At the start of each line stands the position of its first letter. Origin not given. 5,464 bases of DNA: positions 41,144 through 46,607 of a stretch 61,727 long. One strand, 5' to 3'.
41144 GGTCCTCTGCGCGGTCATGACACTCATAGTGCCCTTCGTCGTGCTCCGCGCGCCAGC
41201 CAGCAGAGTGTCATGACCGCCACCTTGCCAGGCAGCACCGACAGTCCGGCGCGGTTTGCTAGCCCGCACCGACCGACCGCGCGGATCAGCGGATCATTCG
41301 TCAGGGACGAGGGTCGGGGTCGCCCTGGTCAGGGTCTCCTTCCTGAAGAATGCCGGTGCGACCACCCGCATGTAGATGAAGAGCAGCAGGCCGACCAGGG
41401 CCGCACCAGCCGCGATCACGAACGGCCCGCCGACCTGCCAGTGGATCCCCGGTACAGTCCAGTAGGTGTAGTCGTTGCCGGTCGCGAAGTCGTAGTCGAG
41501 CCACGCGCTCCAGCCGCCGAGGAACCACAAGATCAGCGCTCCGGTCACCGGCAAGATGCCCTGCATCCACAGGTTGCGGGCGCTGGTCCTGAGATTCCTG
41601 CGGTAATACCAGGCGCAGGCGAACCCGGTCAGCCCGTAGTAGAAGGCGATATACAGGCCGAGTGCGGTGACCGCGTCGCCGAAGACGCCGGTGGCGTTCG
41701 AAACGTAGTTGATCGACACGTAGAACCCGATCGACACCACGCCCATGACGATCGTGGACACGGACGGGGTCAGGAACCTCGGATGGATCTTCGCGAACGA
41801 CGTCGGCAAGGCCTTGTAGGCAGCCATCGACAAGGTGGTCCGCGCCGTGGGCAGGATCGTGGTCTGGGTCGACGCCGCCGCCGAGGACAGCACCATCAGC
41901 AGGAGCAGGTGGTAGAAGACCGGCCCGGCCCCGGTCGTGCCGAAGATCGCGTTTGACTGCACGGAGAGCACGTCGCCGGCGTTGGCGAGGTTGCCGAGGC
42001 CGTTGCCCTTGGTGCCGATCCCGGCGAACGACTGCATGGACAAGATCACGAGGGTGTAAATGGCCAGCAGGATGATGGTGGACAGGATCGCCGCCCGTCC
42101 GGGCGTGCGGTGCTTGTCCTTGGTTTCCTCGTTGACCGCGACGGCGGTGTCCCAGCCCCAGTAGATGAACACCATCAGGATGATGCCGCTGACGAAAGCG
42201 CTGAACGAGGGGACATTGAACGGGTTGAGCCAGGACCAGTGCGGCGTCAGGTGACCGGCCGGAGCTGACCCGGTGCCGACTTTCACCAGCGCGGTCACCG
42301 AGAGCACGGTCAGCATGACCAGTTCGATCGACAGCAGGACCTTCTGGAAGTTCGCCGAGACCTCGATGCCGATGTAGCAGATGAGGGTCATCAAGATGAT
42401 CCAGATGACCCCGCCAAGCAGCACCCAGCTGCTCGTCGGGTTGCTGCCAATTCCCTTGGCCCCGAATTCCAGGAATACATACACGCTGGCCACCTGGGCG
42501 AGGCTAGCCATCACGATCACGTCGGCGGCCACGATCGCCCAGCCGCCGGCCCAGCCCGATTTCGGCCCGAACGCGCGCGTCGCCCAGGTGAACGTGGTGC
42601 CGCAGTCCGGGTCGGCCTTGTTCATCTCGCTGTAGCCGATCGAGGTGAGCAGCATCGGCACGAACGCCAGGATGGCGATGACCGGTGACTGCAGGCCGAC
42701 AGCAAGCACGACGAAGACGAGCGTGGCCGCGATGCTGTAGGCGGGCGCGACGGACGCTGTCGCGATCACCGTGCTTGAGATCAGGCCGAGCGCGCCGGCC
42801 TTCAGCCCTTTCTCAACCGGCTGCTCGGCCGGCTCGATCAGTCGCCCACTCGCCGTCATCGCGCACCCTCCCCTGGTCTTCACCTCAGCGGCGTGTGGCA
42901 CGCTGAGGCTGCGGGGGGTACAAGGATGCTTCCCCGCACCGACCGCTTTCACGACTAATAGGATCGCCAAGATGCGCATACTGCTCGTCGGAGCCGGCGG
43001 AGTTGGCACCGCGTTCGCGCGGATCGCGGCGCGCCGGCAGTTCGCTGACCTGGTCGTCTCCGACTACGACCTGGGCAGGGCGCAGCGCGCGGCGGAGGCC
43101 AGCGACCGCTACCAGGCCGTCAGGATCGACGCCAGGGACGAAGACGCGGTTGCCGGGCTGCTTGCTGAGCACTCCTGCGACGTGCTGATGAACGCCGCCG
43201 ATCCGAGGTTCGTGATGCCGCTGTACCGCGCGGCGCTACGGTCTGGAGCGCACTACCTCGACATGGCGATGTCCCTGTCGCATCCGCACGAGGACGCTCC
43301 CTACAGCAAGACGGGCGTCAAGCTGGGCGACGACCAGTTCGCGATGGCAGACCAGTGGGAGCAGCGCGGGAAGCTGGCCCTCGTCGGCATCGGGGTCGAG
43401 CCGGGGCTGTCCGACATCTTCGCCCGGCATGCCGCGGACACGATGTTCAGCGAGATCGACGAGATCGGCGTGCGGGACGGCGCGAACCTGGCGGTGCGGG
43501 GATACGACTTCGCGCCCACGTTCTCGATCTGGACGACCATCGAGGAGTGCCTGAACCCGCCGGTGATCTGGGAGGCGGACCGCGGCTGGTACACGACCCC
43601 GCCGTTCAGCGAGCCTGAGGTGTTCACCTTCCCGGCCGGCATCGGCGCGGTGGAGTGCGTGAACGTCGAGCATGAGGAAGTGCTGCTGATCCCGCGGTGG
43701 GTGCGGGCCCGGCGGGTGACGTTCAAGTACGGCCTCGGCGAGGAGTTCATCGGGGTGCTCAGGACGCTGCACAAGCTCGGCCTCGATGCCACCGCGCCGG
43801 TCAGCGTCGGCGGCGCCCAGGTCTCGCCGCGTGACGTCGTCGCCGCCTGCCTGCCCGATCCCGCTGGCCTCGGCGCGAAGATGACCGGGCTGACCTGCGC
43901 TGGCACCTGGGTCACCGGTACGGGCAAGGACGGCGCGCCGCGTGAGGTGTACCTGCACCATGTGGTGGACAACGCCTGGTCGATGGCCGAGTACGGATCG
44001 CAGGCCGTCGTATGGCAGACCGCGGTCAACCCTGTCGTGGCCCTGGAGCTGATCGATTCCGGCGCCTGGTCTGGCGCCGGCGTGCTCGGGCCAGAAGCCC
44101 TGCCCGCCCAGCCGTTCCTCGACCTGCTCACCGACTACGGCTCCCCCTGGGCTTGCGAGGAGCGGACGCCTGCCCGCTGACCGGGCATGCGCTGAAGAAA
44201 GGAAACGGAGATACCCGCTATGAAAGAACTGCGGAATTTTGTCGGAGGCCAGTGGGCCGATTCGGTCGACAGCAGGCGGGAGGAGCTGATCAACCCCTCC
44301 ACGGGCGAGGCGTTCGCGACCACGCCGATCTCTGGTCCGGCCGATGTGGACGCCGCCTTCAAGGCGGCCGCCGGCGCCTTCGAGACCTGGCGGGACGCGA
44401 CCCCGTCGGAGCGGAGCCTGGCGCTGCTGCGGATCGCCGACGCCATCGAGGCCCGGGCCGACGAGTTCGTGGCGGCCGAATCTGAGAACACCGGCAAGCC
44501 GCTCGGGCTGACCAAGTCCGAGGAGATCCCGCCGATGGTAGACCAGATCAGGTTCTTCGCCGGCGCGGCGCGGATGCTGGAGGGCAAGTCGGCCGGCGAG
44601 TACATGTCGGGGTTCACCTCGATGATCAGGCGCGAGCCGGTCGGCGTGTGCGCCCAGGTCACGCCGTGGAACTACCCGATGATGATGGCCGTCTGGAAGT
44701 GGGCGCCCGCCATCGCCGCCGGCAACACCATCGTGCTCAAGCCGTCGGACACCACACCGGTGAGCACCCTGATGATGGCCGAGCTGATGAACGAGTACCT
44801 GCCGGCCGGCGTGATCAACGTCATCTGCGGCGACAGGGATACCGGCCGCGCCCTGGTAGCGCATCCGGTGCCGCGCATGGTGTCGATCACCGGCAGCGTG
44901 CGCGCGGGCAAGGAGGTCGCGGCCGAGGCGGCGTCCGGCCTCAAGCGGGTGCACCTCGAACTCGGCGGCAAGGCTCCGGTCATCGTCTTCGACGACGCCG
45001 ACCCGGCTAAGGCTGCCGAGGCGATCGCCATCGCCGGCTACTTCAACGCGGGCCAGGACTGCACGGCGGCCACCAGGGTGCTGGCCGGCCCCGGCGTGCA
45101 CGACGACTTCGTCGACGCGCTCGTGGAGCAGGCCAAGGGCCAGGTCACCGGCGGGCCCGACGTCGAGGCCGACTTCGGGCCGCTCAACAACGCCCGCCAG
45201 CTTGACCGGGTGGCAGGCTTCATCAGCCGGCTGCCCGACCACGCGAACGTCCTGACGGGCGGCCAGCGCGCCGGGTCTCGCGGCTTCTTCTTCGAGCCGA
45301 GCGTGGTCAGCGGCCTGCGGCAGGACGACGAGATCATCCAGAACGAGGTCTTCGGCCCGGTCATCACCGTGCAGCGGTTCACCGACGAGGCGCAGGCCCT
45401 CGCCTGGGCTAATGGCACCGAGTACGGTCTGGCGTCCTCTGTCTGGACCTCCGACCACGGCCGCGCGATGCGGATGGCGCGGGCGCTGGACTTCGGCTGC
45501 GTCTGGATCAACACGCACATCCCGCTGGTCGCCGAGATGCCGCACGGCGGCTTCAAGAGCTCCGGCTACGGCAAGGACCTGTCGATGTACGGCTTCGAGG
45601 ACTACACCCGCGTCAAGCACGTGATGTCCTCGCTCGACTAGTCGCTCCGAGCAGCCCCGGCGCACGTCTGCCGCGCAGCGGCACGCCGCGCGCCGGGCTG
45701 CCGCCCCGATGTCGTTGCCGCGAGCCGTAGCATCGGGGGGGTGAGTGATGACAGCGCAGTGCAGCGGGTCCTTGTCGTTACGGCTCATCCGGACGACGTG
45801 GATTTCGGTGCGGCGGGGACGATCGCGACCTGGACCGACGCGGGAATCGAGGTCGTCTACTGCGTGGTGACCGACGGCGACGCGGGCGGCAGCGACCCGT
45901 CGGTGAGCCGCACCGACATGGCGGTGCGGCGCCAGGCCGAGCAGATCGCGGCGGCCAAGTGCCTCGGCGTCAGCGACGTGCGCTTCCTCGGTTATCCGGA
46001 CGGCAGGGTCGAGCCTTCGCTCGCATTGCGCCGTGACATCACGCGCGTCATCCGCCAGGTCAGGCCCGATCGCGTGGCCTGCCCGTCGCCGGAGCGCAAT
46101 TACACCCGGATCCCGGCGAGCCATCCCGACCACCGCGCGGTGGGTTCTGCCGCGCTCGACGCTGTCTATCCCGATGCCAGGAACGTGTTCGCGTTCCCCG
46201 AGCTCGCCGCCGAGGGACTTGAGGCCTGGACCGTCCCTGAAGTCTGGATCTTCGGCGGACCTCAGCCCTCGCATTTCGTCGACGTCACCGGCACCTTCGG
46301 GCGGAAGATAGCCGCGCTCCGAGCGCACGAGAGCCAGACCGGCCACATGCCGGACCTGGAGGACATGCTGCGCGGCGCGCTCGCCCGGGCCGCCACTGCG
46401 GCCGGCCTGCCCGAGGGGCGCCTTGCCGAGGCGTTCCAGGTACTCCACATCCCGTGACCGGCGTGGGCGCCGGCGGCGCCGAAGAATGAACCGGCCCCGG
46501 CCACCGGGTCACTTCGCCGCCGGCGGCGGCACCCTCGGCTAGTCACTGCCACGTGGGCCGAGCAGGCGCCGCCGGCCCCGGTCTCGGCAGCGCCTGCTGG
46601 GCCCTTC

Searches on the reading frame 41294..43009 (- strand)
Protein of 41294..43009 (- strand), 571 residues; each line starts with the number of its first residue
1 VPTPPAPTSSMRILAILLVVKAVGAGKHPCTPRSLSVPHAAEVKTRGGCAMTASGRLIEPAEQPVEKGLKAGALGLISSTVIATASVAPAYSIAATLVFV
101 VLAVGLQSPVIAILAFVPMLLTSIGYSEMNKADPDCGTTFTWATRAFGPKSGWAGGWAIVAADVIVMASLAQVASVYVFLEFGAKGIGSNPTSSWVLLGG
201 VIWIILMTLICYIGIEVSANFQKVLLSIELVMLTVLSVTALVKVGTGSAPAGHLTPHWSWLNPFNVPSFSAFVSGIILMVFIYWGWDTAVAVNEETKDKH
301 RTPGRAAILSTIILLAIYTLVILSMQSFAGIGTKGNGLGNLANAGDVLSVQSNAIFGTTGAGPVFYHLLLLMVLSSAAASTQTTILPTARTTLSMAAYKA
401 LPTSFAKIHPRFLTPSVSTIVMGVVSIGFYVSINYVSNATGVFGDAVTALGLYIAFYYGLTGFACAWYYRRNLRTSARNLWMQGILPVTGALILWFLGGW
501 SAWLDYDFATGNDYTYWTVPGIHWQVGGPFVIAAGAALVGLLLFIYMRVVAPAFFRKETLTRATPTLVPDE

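Call 29: search_protein_families(library=pfam, proteins=[window:41294-43009:-], max_evalue=0.001)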
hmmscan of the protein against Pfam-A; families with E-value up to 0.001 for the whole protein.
window:41294-43009:- (571 aa): 2 families
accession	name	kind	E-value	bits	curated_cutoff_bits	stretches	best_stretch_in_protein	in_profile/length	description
PF13520.12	AA_permease_2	-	1.6e-26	93.7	27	1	74-497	1-398/427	Amino acid permease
PF00324.27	AA_permease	-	8.1e-22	78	24.6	1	80-535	3-446/470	Amino acid permease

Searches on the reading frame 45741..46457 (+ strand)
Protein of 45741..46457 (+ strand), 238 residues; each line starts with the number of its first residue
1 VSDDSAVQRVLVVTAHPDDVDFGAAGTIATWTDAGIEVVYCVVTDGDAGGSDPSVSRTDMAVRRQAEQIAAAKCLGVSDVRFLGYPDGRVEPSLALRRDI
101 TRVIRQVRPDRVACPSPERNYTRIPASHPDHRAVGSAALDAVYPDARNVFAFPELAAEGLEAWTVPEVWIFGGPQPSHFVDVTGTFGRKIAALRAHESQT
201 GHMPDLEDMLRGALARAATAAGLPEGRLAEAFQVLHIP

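Call 29: search_protein_families(library=pfam, proteins=[window:45741-46457:+], max_evalue=0.001)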
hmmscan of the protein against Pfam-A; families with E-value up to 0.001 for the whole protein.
window:45741-46457:+ (238 aa): 1 family
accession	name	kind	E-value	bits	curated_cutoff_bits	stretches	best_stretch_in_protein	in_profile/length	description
PF02585.22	PIG-L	-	6.4e-32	111.2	28.2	1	11-141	1-128/129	GlcNAc-PI de-N-acetylase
